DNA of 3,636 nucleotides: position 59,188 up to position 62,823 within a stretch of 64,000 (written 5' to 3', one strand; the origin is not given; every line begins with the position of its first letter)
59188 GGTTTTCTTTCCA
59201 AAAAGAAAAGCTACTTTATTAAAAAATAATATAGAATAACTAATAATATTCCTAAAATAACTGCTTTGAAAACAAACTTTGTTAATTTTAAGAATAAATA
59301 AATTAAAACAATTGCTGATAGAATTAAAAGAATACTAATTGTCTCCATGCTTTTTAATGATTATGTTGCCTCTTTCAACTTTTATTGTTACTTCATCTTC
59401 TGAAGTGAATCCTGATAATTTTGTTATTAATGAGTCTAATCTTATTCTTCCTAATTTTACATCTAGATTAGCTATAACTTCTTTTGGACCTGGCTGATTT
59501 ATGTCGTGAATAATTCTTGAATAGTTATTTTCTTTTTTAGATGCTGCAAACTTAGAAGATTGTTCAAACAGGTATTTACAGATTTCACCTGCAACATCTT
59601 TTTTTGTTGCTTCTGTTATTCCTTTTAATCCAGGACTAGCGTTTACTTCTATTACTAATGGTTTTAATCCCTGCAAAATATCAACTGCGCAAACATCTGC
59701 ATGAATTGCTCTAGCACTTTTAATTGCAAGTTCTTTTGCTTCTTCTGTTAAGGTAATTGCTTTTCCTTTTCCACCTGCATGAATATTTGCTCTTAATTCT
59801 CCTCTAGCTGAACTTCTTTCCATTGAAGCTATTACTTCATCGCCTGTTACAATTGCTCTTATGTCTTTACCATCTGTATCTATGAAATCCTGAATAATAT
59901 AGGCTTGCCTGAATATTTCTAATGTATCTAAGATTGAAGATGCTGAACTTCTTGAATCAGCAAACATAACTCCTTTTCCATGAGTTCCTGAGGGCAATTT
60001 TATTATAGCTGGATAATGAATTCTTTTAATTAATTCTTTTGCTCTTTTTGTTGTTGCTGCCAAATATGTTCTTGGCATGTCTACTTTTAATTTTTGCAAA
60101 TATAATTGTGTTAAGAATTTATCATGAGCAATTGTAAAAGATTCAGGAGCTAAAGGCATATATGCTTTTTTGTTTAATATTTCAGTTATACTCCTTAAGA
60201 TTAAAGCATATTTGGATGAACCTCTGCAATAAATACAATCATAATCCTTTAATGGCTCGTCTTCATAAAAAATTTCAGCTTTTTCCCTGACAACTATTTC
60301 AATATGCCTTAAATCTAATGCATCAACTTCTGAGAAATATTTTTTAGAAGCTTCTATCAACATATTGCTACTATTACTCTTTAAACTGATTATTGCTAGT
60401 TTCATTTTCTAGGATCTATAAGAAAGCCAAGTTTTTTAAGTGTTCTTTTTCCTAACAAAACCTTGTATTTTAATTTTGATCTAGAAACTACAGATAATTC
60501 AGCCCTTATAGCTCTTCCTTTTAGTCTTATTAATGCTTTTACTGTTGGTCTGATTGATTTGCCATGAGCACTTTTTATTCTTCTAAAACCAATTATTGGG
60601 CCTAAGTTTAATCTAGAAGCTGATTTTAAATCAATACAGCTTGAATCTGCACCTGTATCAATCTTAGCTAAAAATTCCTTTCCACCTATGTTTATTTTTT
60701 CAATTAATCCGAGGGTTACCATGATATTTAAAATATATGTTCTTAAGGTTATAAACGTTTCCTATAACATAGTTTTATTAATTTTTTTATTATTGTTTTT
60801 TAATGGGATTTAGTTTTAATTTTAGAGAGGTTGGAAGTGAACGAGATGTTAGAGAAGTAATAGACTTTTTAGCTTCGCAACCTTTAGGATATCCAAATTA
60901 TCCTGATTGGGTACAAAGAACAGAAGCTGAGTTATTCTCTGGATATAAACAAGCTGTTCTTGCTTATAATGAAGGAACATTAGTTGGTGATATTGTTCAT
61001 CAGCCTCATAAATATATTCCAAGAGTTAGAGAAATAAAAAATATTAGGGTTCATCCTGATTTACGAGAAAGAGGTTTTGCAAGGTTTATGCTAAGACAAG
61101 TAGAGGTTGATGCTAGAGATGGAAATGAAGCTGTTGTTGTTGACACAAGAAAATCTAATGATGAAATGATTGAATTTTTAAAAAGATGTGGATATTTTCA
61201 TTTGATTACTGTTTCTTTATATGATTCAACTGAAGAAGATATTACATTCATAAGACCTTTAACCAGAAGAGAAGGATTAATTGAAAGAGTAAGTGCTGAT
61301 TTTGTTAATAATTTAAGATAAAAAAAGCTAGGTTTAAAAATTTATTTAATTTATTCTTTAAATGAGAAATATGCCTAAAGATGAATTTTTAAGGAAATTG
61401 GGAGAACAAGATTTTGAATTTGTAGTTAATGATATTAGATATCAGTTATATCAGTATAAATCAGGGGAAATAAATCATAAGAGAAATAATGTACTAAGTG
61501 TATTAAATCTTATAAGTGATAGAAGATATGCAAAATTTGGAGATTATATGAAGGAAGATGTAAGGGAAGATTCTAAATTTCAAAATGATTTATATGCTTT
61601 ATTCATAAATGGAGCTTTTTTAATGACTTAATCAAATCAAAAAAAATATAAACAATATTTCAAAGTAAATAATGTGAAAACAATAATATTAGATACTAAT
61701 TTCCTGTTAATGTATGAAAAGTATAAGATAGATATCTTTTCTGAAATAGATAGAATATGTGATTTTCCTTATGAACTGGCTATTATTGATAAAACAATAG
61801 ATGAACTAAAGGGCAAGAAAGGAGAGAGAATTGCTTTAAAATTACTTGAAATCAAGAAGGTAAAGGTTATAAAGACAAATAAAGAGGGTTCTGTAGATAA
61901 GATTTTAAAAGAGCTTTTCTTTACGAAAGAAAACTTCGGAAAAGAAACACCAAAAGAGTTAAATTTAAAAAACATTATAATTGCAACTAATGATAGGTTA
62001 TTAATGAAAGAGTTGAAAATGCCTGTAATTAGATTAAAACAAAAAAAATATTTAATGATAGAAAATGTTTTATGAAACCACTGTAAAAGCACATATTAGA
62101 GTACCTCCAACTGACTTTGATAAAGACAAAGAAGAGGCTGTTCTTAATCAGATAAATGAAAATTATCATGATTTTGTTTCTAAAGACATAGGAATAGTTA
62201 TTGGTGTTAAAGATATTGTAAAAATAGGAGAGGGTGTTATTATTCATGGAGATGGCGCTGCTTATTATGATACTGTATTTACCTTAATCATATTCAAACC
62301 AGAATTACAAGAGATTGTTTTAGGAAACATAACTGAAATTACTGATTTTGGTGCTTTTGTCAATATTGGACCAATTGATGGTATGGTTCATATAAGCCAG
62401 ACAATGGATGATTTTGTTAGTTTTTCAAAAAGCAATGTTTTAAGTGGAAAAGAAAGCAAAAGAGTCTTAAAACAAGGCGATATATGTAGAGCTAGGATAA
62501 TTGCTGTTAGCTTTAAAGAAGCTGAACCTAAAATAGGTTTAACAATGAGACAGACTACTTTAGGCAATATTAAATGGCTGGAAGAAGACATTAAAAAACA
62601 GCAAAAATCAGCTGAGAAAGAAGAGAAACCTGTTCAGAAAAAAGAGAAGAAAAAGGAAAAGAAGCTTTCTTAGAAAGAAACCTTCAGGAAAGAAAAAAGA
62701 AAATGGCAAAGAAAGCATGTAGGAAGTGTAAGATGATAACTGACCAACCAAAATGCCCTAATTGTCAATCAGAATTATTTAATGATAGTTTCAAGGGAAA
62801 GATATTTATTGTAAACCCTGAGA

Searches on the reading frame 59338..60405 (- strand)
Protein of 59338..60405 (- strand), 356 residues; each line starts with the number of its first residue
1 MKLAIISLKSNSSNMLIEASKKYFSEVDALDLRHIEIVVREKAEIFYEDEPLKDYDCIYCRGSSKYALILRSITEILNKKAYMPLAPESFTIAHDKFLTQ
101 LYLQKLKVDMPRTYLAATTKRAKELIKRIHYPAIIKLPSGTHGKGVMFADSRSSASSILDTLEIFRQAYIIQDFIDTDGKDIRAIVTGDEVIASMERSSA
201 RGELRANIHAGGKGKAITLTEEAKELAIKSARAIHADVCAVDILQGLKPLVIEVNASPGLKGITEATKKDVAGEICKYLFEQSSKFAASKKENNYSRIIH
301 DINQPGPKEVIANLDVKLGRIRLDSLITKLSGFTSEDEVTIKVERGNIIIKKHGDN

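Call 8: search_protein_families(library=pfam, proteins=[window:59338-60405:-], max_evalue=0.001)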
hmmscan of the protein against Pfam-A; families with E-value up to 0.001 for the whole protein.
window:59338-60405:- (356 aa): 7 families
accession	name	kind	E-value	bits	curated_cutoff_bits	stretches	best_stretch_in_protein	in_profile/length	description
PF08443.16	RimK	-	5.6e-46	157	21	1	93-279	1-188/188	RimK-like ATP-grasp domain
PF02955.21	GSH-S_ATP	-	1.4e-13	51.1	23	1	101-255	3-160/175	Prokaryotic glutathione synthetase, ATP-grasp domain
PF02655.19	ATP-grasp_3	-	6e-10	39.9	23.2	1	93-256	1-155/160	ATP-grasp domain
PF14397.11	ATPgrasp_ST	-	5.1e-06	26.3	31.4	0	89-214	15-173/278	Sugar-transfer associated ATP-grasp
PF02222.28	ATP-grasp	-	1.2e-05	25.5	27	1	103-177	3-78/179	ATP-grasp domain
PF18030.7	Rimk_N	-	6.3e-05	23.6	26.4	1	1-61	1-64/94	RimK PreATP-grasp domain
PF03133.20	TTL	-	0.00059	19.6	20.1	0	245-284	246-282/292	Tubulin-tyrosine ligase family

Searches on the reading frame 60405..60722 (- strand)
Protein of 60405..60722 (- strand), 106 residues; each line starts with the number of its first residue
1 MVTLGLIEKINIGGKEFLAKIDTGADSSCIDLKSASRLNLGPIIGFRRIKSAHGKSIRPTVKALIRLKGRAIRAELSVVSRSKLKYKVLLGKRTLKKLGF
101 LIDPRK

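Call 8: search_protein_families(library=pfam, proteins=[window:60405-60722:-], max_evalue=0.001)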
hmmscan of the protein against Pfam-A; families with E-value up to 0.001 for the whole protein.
window:60405-60722:- (106 aa): 5 families
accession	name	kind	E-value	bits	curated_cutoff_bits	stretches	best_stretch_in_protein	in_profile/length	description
PF05618.17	Zn_protease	-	3.1e-11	43.8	27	1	42-105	66-130/138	Putative ATP-dependent zinc protease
PF13975.11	gag-asp_proteas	-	8.3e-07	30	28.2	1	10-96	3-91/92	gag-polyprotein putative aspartyl protease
PF13650.11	Asp_protease_2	-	6.1e-06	27.3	24.3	1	10-63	3-58/90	Aspartyl protease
PF00077.25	RVP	-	3.1e-05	24.6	20.7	1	9-101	8-99/101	Retroviral aspartyl protease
PF09668.16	Asp_protease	-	0.0006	20.4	26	1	9-103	13-109/109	Aspartyl protease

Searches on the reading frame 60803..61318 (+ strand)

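Call 8: search_protein_families(library=pfam, proteins=[window:60803-61318:+], max_evalue=0.001)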
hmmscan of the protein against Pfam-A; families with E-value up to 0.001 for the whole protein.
window:60803-61318:+ (172 aa): 3 families
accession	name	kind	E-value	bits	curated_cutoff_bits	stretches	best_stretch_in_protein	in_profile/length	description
PF00583.31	Acetyltransf_1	-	5.9e-10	39.9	20.7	1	30-131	16-116/116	Acetyltransferase (GNAT) family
PF13508.13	Acetyltransf_7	-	7.8e-07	29.8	27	1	51-131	5-82/84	Acetyltransferase (GNAT) domain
PF08445.16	FR47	-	9.7e-05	22.7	22.1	1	76-132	22-78/86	FR47-like protein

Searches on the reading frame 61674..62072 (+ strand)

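Call 8: search_protein_families(library=pfam, proteins=[window:61674-62072:+], max_evalue=0.001)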
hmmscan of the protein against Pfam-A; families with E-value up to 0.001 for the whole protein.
window:61674-62072:+ (133 aa): 1 family
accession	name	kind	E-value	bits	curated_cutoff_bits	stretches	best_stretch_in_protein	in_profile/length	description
PF18477.7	PIN_9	-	8e-07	29.7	26.3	1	4-100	1-101/116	PIN like domain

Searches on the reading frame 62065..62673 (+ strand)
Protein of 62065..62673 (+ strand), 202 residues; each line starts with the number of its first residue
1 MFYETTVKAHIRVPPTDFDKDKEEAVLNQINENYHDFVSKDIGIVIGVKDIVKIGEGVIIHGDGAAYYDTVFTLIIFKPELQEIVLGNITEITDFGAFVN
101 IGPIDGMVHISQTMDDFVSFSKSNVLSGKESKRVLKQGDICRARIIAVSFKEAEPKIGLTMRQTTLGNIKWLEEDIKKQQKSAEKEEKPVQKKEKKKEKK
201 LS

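Call 8: search_protein_families(library=pfam, proteins=[window:62065-62670:+], max_evalue=0.001)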
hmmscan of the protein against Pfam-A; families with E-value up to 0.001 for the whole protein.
window:62065-62670:+ (202 aa): 2 families
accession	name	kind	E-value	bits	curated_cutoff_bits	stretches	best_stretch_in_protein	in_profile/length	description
PF03876.22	SHS2_Rpb7-N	-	3.1e-15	56.5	24.8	1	10-64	3-57/57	SHS2 domain found in N terminus of Rpb7p/Rpc25p/MJ0397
PF00575.29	S1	-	8.4e-13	49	22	1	78-150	1-64/74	S1 RNA binding domain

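Call 13: find_encoding_contigs(protein=window:62065-62673:+, flank=10000, max_places=6)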
Protein window:62065-62673:+ (202 aa): 19 contigs read that carry it; 6 places shown.
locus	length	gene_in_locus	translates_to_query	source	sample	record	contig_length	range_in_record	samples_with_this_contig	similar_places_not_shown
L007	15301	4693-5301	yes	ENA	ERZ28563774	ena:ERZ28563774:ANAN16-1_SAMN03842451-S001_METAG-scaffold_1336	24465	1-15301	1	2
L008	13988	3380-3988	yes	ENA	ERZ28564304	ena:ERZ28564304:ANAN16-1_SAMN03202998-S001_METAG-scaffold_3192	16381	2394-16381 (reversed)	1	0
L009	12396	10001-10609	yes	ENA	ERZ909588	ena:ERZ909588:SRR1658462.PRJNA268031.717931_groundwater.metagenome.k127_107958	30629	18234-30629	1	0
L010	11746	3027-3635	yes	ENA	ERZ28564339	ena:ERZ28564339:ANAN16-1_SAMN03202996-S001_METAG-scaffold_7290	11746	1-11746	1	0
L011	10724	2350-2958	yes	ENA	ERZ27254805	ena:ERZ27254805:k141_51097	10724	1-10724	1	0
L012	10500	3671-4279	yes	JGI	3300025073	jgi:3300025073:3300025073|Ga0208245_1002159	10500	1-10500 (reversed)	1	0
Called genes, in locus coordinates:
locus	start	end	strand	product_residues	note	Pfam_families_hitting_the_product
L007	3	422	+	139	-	?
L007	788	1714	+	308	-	-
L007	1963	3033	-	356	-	PF02222:ATP-grasp (faint), PF02655:ATP-grasp_3, PF02955:GSH-S_ATP, PF08443:RimK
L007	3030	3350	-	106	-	PF13650:Asp_protease_2 (weak), PF13975:gag-asp_proteas (weak), PF05618:RimB-like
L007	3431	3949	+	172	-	PF00583:Acetyltransf_1, PF13508:Acetyltransf_7 (weak)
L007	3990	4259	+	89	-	-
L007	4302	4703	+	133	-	PF18477:PIN_9 (weak)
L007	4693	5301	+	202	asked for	PF03876:SHS2_Rpb7-N, PF00575:S1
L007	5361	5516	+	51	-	PF06093:Spt4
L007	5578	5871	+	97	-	PF01282:Ribosomal_S24e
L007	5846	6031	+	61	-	PF01599:Ribosomal_S27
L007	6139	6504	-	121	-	-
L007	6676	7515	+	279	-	PF02616:SMC_ScpA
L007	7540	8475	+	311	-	PF13462:Thioredoxin_4, PF01323:DSBA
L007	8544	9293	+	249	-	PF13091:PLDc_2, PF00614:PLDc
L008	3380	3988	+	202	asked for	PF03876:SHS2_Rpb7-N, PF00575:S1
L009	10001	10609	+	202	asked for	PF03876:SHS2_Rpb7-N, PF00575:S1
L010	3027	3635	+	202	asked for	PF03876:SHS2_Rpb7-N, PF00575:S1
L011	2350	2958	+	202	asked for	PF03876:SHS2_Rpb7-N, PF00575:S1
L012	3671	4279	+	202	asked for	PF03876:SHS2_Rpb7-N, PF00575:S1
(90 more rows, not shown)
